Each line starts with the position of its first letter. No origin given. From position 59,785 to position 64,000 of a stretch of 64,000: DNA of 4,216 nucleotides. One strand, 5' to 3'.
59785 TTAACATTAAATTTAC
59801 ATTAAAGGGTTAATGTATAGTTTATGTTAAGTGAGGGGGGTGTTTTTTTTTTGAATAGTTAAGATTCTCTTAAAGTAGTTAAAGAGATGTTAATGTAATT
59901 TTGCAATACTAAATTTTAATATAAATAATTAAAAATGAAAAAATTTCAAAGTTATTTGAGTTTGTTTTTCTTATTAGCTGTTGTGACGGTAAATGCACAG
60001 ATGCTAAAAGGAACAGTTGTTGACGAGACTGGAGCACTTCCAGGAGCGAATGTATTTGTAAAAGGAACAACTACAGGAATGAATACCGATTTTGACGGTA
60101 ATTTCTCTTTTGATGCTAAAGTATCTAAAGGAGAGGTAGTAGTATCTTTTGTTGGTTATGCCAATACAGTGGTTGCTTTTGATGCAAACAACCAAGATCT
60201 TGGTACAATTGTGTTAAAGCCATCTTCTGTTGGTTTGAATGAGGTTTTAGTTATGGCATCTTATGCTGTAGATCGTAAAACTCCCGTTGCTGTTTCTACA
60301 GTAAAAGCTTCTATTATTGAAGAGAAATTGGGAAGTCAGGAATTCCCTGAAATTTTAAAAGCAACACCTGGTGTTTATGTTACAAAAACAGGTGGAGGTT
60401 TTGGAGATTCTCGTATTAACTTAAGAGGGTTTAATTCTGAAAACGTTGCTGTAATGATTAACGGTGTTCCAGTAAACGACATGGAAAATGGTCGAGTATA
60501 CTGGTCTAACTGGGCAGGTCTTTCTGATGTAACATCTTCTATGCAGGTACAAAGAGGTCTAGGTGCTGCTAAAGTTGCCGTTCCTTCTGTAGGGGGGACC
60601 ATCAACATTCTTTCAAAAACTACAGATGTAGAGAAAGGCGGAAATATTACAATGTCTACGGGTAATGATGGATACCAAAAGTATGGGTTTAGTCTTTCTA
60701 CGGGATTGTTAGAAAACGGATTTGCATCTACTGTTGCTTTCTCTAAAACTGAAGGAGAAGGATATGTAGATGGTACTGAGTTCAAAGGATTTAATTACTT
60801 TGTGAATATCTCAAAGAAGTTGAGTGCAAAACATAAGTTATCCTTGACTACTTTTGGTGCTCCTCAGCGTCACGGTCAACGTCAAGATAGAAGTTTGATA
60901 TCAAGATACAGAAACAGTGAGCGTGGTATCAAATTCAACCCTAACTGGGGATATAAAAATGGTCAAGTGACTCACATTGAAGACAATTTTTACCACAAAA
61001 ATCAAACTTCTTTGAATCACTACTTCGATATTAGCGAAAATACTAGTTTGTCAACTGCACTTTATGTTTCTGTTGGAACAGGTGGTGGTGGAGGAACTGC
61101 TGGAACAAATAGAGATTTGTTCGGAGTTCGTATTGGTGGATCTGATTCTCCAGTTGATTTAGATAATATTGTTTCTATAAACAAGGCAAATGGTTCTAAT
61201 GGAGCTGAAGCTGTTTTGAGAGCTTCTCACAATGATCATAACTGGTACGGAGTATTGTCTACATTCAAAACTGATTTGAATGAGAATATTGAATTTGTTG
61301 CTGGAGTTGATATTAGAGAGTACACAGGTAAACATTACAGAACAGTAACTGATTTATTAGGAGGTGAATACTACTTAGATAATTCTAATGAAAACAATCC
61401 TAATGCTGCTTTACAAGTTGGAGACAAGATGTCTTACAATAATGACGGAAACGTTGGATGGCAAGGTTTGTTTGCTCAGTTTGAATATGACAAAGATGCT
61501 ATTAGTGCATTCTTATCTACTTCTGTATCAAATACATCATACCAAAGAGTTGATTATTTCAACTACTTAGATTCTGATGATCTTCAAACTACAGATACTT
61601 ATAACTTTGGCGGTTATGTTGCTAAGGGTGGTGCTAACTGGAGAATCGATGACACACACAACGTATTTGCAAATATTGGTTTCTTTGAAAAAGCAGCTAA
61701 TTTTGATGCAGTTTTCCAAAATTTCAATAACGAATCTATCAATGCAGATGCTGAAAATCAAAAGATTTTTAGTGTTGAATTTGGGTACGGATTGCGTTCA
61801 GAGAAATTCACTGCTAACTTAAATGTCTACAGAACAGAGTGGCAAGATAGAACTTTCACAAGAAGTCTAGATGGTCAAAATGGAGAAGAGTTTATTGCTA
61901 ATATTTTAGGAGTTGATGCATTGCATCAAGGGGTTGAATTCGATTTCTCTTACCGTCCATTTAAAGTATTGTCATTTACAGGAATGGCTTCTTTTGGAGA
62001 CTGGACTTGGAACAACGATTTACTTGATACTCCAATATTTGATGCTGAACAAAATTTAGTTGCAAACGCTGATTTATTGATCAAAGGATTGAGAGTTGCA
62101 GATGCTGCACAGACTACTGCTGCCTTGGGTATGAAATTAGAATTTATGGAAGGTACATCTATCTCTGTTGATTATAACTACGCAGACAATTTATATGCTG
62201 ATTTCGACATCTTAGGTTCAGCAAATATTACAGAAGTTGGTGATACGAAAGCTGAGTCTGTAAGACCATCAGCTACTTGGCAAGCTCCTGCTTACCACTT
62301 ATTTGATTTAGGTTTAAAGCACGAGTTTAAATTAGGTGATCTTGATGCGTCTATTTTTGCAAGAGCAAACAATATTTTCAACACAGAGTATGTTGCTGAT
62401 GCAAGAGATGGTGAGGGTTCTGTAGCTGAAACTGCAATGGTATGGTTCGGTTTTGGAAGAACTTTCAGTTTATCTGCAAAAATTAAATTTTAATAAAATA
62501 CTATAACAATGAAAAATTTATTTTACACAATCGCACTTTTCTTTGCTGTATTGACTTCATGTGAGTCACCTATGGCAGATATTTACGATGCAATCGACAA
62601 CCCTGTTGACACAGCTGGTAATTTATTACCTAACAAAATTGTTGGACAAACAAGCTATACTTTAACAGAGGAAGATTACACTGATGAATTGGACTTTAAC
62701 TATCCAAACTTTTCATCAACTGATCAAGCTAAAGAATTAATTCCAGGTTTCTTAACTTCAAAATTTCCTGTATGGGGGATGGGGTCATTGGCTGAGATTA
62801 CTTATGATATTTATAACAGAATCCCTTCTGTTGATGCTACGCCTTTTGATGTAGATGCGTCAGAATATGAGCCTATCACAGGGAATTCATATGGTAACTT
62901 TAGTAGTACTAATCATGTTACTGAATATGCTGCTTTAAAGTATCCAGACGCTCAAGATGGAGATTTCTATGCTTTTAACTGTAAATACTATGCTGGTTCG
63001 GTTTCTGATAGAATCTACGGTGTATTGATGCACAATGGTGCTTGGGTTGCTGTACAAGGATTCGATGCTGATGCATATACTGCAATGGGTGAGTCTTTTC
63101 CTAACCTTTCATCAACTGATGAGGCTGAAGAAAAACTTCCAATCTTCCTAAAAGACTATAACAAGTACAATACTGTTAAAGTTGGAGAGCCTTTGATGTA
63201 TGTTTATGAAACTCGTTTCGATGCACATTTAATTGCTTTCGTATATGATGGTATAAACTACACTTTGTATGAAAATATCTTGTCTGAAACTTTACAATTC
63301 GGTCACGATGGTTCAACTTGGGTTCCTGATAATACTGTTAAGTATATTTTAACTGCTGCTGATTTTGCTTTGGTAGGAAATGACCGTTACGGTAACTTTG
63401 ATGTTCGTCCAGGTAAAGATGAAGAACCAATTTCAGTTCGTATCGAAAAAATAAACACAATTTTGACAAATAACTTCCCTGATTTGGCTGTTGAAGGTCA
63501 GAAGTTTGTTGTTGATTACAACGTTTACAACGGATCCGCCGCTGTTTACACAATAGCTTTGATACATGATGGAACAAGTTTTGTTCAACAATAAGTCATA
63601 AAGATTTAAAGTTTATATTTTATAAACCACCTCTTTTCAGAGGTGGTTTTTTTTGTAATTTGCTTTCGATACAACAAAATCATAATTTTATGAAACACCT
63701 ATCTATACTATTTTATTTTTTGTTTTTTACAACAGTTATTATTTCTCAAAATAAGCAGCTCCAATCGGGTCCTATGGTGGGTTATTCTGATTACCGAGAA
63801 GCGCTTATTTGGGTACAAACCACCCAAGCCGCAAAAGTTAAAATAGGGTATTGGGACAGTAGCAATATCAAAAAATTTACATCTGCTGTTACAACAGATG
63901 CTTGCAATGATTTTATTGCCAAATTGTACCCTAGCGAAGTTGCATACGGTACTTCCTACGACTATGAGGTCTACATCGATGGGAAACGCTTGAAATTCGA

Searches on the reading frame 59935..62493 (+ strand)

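Call 87: search_protein_families(library=pfam, proteins=[window:59935-62493:+])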
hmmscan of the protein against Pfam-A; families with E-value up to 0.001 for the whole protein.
window:59935-62493:+ (852 aa): 4 families
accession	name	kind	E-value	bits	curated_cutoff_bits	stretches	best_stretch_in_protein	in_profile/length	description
PF13715.12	CarbopepD_reg_2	-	3.4e-17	62.7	32.2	1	24-106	1-88/88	CarboxypepD_reg-like domain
PF00593.30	TonB_dep_Rec_b-barrel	-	7.4e-17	62.8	27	1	319-814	15-436/436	TonB dependent receptor-like, beta-barrel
PF07715.20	Plug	-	1.1e-15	58.4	23.9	1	114-221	3-106/107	TonB-dependent Receptor Plug Domain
PF13620.12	CarboxypepD_reg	-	3.5e-09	37.3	32.3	1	24-82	2-67/82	Carboxypeptidase regulatory-like domain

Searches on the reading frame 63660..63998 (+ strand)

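Call 87: search_protein_families(library=pfam, proteins=[window:63660-63998:+])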
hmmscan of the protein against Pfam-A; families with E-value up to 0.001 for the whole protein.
window:63660-63998:+ (113 aa): 1 family
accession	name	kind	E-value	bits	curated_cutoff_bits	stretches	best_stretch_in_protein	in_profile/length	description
PF25077.1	DUF7800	-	1e-11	45.3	27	1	32-110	2-75/89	Domain of unknown function (DUF7800)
